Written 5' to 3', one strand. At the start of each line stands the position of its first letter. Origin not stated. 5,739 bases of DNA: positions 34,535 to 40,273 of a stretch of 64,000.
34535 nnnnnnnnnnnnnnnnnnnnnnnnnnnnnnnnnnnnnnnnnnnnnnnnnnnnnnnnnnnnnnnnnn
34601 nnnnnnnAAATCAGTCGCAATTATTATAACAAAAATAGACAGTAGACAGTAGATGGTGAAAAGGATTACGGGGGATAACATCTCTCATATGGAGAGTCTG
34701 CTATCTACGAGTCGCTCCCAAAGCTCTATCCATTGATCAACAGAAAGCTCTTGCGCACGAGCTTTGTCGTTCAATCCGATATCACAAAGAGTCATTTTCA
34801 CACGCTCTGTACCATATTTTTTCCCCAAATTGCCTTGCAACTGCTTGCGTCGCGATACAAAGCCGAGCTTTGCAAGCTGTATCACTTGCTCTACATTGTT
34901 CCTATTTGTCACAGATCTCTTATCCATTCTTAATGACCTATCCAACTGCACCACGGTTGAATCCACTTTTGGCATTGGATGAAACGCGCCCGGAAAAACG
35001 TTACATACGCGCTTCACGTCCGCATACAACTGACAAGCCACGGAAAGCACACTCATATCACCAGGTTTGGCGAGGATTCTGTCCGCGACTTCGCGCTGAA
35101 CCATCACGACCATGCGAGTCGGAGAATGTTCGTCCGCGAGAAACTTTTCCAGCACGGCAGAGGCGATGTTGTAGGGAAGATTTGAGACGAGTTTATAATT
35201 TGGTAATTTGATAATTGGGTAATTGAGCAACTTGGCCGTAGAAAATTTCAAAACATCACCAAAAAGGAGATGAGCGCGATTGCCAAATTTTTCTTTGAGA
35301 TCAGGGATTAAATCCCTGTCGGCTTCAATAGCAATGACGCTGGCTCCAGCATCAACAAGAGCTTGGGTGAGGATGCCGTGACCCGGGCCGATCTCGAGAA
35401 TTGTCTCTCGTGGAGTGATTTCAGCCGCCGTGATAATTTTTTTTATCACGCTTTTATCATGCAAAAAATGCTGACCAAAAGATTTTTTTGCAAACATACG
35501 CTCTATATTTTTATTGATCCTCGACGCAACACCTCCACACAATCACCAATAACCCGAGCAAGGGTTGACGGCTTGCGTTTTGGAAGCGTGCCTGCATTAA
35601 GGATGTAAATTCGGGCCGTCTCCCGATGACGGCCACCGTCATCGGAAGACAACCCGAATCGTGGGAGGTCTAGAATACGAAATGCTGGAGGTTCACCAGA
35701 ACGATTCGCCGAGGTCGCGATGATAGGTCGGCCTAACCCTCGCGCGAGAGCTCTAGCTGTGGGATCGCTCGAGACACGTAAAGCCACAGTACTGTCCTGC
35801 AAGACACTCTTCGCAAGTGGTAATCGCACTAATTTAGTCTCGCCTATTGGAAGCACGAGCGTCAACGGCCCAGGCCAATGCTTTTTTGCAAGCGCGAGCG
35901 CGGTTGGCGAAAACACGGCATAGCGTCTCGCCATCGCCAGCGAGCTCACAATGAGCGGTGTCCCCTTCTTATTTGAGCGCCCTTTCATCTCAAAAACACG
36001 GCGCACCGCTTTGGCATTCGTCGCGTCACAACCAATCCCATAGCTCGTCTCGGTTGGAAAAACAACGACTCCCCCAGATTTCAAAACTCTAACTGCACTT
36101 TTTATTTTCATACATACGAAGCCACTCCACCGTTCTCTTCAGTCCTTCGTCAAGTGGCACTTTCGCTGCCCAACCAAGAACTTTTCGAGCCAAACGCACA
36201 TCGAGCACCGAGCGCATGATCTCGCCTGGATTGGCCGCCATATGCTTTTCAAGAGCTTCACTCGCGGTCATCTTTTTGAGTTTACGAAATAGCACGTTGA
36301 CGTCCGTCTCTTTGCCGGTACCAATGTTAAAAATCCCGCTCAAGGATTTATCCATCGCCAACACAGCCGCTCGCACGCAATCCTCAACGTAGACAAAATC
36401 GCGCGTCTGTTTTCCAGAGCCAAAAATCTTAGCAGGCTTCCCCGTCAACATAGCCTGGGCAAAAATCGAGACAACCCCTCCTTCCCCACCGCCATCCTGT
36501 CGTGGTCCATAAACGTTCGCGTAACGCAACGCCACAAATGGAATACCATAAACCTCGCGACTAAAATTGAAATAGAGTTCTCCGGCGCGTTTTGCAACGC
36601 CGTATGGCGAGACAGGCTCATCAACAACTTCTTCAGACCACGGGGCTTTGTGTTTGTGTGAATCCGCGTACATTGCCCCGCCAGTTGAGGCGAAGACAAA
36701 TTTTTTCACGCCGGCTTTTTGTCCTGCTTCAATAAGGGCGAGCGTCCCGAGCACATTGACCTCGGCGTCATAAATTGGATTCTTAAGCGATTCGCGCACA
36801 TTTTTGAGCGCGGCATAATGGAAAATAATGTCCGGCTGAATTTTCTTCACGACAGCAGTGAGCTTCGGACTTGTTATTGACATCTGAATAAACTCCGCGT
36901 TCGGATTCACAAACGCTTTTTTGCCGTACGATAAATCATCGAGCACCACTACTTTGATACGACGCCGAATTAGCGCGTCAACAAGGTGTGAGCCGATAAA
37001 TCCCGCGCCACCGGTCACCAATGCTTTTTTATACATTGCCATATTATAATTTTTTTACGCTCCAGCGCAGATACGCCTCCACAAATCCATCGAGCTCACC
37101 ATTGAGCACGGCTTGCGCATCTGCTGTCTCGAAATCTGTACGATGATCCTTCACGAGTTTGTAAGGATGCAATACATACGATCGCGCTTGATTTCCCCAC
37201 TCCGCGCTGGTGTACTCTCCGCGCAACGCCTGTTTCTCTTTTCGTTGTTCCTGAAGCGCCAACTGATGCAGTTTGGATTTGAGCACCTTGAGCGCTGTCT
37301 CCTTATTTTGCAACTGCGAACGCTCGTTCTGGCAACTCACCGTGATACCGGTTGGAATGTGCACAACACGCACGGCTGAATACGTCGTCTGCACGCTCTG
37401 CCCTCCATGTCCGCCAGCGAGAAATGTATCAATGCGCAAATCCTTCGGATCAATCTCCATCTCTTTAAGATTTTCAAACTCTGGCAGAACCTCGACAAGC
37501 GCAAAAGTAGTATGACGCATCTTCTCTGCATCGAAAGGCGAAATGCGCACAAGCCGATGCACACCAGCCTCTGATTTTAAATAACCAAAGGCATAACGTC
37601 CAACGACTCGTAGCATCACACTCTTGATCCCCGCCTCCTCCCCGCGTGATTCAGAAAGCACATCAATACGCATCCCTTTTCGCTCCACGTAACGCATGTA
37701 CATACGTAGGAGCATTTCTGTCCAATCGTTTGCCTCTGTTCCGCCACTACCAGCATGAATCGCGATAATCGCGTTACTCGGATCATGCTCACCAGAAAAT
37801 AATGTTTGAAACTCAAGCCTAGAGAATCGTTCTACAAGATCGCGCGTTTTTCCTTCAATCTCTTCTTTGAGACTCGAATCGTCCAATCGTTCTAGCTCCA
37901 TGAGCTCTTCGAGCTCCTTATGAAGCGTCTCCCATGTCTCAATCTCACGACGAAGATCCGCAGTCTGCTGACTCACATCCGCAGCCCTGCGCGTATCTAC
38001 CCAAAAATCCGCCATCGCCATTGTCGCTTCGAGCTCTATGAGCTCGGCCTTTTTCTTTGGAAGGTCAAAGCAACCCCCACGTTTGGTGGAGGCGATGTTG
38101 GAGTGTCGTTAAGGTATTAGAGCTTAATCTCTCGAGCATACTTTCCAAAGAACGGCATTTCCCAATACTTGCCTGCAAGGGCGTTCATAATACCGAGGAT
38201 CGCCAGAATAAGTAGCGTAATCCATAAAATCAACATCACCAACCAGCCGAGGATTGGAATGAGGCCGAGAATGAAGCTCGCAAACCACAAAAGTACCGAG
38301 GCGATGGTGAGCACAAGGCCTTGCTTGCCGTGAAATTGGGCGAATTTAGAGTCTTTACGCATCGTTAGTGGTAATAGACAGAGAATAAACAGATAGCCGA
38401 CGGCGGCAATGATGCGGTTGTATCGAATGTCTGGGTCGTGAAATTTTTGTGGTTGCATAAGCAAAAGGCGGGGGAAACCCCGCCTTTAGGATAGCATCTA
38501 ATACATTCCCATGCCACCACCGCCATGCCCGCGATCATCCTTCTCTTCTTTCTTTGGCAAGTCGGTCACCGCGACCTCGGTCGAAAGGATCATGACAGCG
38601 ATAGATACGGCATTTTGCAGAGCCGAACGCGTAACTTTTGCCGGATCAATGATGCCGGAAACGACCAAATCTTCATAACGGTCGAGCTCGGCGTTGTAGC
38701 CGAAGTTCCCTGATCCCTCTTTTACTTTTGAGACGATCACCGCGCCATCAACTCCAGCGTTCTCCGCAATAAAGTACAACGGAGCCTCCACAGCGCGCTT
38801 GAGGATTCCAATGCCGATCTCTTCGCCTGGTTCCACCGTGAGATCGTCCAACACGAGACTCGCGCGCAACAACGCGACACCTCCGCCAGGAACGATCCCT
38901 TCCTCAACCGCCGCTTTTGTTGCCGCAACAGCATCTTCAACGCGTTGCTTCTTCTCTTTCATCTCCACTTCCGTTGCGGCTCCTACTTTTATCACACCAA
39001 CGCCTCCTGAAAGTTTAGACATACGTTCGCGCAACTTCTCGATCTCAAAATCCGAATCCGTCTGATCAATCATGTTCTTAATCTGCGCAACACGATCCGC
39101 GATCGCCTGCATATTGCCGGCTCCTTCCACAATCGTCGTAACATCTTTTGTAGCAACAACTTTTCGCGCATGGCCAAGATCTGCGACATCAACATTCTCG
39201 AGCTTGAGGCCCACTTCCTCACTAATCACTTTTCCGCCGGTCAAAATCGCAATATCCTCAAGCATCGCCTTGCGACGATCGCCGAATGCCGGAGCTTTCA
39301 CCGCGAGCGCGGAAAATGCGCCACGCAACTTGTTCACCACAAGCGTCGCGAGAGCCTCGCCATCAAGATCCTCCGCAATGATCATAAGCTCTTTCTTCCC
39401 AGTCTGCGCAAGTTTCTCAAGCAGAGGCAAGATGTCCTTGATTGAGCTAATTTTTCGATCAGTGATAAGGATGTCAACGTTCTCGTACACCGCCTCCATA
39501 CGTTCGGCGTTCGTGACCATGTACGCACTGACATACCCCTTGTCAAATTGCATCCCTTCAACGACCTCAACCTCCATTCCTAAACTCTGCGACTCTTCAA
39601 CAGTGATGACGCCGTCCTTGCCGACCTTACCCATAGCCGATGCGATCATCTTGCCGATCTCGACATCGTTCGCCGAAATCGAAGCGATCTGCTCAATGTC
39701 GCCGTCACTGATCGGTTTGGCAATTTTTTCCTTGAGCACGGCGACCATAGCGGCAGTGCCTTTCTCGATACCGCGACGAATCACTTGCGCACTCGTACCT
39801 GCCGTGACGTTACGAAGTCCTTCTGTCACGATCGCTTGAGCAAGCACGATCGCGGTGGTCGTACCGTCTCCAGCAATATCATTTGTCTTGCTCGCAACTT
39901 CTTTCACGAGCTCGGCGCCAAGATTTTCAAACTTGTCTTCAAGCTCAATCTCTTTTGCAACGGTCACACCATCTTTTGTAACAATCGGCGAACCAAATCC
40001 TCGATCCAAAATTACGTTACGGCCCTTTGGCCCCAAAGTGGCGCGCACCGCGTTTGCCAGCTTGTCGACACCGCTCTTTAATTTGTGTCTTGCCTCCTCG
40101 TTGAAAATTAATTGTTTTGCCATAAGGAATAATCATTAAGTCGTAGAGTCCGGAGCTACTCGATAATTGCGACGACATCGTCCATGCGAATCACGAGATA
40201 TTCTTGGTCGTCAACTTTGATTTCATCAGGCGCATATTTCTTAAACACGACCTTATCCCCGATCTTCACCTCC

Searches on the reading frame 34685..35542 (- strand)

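Call 64: search_protein_families(library=pfam, proteins=[window:34685-35542:-], max_evalue=0.0001)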
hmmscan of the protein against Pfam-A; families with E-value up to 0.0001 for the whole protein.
window:34685-35542:- (285 aa): 1 family
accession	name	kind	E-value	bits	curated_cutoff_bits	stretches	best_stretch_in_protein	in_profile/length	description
PF00398.26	RrnaAD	-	4.4e-55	187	24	1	18-278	4-261/263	Ribosomal RNA adenine dimethylase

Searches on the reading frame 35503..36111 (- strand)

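Call 87: search_protein_families(library=pfam, proteins=[window:35503-36111:-], max_evalue=0.0001)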
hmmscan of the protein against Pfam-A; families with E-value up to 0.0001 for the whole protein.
window:35503-36111:- (202 aa): 1 family
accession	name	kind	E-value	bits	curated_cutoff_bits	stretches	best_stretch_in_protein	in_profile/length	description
PF01300.24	Sua5_yciO_yrdC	-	1.9e-43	148.5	25.1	1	9-198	2-178/178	Telomere recombination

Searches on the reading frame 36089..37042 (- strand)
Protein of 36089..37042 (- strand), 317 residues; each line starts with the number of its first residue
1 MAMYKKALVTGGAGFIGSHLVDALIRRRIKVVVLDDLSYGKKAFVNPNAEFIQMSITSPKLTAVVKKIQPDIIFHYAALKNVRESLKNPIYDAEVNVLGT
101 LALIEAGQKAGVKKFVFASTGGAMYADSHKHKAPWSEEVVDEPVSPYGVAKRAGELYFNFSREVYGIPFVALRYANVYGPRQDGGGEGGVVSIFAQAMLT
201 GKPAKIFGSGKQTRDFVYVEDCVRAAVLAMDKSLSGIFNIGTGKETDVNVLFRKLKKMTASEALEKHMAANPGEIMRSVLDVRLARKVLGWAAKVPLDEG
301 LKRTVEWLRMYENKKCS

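Call 64: search_protein_families(library=pfam, proteins=[window:36089-37042:-], max_evalue=0.0001)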
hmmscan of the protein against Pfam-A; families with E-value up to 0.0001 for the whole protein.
window:36089-37042:- (317 aa): 8 families
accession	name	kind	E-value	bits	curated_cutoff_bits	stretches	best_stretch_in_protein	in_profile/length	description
PF01370.27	Epimerase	-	4.5e-62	210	20.9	1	7-241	1-240/240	NAD dependent epimerase/dehydratase family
PF16363.11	GDP_Man_Dehyd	-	4.3e-51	174.8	27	1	8-304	1-332/332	GDP-mannose 4,6 dehydratase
PF01073.25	3Beta_HSD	-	2.7e-22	79.5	22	1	8-231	1-230/280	3-beta hydroxysteroid dehydrogenase/isomerase family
PF02719.21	Polysacc_synt_2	-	1.2e-21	77.6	20.2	1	8-125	2-133/293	Polysaccharide biosynthesis protein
PF04321.23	RmlD_sub_bind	-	2.9e-14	53.3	27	1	6-181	2-155/287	RmlD substrate binding domain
PF07993.18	NAD_binding_4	-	2.6e-12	46.9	20.1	1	71-225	90-257/258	Male sterility protein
PF13460.12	NAD_binding_10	-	5.1e-08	33.4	27.2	1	11-157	1-130/184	NAD(P)H-binding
PF05368.20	NmrA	-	4.1e-07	30.3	27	1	5-123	3-110/298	NmrA-like family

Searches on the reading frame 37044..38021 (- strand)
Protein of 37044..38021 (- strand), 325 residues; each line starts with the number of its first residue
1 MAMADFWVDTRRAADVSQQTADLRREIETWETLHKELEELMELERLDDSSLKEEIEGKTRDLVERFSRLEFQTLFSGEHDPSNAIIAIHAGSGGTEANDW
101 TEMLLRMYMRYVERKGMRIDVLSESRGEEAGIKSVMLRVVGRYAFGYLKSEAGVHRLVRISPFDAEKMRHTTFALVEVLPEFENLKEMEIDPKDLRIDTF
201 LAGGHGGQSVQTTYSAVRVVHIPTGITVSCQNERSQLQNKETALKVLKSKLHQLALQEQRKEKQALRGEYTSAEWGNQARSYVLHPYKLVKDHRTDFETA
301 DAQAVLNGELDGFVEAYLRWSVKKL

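Call 87: search_protein_families(library=pfam, proteins=[window:37044-38021:-], max_evalue=0.0001)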
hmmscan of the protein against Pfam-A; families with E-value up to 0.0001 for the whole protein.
window:37044-38021:- (325 aa): 2 families
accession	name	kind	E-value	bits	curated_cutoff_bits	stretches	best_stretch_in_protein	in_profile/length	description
PF03462.23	PCRF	-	1.9e-48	165.3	24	1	2-176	13-194/194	PCRF domain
PF00472.26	RF-1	-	1e-37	129.1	35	1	187-294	4-116/116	RF-1 domain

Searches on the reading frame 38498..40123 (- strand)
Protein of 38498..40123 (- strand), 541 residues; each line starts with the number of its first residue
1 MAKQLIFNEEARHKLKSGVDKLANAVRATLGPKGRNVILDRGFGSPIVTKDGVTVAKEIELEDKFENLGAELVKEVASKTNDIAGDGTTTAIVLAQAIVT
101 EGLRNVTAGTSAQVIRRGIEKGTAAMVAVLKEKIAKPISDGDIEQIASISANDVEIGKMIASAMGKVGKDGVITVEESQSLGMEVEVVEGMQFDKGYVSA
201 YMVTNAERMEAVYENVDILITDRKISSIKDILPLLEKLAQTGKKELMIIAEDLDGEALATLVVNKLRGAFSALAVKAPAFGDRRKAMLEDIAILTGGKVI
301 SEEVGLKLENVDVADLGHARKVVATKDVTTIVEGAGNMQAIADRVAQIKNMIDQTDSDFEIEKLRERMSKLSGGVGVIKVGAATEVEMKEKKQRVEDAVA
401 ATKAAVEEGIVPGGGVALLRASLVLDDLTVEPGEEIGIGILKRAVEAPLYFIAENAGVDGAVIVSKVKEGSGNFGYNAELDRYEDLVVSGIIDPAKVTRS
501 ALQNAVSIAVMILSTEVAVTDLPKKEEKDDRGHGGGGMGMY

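Call 87: search_protein_families(library=pfam, proteins=[window:38498-40123:-], max_evalue=0.0001)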
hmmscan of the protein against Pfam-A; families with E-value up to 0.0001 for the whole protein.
window:38498-40123:- (541 aa): 1 family
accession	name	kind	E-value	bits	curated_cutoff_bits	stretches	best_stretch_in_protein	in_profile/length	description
PF00118.29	Cpn60_TCP1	-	1e-68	232.7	34.3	1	22-516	1-483/490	TCP-1/cpn60 chaperonin family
